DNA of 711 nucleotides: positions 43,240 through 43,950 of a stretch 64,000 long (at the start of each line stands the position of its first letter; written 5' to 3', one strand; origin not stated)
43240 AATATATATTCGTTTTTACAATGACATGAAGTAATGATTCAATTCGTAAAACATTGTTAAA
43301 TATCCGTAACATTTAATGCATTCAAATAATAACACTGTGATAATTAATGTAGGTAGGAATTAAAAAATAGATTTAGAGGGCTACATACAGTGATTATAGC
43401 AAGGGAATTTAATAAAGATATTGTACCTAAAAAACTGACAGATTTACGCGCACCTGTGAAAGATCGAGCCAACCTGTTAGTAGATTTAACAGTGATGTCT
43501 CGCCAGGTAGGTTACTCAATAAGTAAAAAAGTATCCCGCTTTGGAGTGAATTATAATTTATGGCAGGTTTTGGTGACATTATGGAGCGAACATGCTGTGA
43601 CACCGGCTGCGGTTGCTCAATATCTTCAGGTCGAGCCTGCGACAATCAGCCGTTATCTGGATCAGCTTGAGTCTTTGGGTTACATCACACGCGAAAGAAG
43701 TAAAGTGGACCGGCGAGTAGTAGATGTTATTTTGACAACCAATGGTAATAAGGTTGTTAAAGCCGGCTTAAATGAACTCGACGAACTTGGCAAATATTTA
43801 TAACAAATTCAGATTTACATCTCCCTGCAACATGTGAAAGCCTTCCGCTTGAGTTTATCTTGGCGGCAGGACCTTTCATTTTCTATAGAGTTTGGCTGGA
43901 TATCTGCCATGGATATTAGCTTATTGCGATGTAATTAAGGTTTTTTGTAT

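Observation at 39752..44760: Eroded accessory patch downstream of glmUS: a Wzx flippase with an internal TAA, a YggU remnant, an orphan 3' half of a CapK-like ligase, and regulators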

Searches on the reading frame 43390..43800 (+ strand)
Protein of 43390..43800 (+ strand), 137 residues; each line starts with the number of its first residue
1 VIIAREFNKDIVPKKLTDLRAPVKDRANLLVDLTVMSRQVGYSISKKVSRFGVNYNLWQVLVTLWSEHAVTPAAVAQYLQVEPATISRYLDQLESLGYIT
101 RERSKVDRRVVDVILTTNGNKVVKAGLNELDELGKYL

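Call 4: search_protein_families(library=pfam, proteins=[window:43390-43800:+], max_evalue=0.01)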
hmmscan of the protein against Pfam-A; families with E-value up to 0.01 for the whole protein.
window:43390-43800:+ (137 aa): 12 families
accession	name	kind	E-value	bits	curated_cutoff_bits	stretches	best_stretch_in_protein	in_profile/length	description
PF01047.28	MarR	-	9.2e-13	48.3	24.6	1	54-111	2-59/59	MarR family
PF12802.13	MarR_2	-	6.3e-10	39.5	27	1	52-109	2-60/61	MarR family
PF22381.2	Staph_reg_Sar_Rot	-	1.3e-08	35.2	27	1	48-124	7-83/85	Transcriptional regulator SarA/Rot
PF13463.12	HTH_27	-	4.9e-07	30.4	22.2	1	54-119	2-68/68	Winged helix DNA-binding domain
PF13601.12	HTH_34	-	7.9e-07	29.6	27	1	59-132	4-78/80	Winged helix DNA-binding domain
PF01978.25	TrmB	-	0.00019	21.6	25.6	1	58-105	11-58/68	Sugar-specific transcriptional regulator TrmB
PF09339.16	HTH_IclR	-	0.00024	21.2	22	1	69-102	18-51/52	IclR helix-turn-helix domain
PF01325.25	Fe_dep_repress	-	0.00025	21.6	26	1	66-102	19-55/60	Iron dependent repressor, N-terminal DNA binding domain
PF13545.12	HTH_Crp_2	-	0.0012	19.2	27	1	70-103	23-57/70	Crp-like helix-turn-helix domain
PF08279.18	HTH_11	-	0.0041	17.4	25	1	68-100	15-47/55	HTH domain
PF01022.26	HTH_5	-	0.0052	17.1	22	1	76-100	22-46/47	Bacterial regulatory protein, arsR family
PF08220.18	HTH_DeoR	-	0.0086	16.2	21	0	60-102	5-47/57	DeoR-like helix-turn-helix domain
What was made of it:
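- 43390..43803 (+): marR-family regulator, intact; in relatives it lies directly upstream of the polysaccharide operon. Pfam MarR (call 4).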

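Call 35: search_protein_families(library=ncbifam, proteins=[window:43390-43800:+], max_evalue=0.00001)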
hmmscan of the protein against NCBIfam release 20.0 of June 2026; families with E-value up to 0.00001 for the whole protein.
window:43390-43800:+ (137 aa): 12 families
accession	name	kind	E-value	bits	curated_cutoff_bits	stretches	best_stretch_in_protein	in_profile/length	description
NF050133.1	TransRegFabT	equivalog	2.3e-11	44.1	200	1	67-122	41-96/138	fatty acid biosynthesis transcriptional regulator FabT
NF045593.1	bilirub_TF_BilQ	equivalog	6.4e-10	38.8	125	1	44-125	19-100/135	bilirubin utilization transcriptional regulator BilQ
NF052638.1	TransRegOhrRVib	equivalog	2.7e-09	36.9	200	1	52-123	34-105/141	transcriptional regulator OhrR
NF052438.1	TransRegRv0880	equivalog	6.2e-08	32.6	220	1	52-126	31-105/143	Rv0880 family HTH-type transcriptional regulator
NF008565.1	PRK11512.1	equivalog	1.2e-07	31.9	240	1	48-124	33-109/144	multiple antibiotic resistance transcriptional regulator MarR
NF053777.1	Saro0803TransReg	equivalog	1.8e-07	30.9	200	1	60-126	42-108/140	Saro_0803 family transcriptional regulator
NF008122.0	PRK10870.1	equivalog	9.1e-07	28.7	157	1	46-124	46-126/176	transcriptional repressor MprA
TIGR02337.1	HpaR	equivalog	1.7e-06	27.9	121.2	1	53-129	26-102/130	homoprotocatechuate degradation operon regulator HpaR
NF047395.1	TransRegLtdR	equivalog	4.7e-06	26.4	250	1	85-124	81-120/166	transcriptional regulator LdtR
NF053606.1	Sta1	subfamily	6.4e-06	26.2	80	0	51-108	16-73/100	Sta1 family transcriptional regulator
TIGR01889.1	Staph_reg_Sar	paralog_domain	8e-06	26.1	62.6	1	51-132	21-106/109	staphylococcal accessory regulator family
NF002926.0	PRK03573.1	equivalog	8.8e-06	25.7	120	0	74-124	51-101/144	transcriptional regulator SlyA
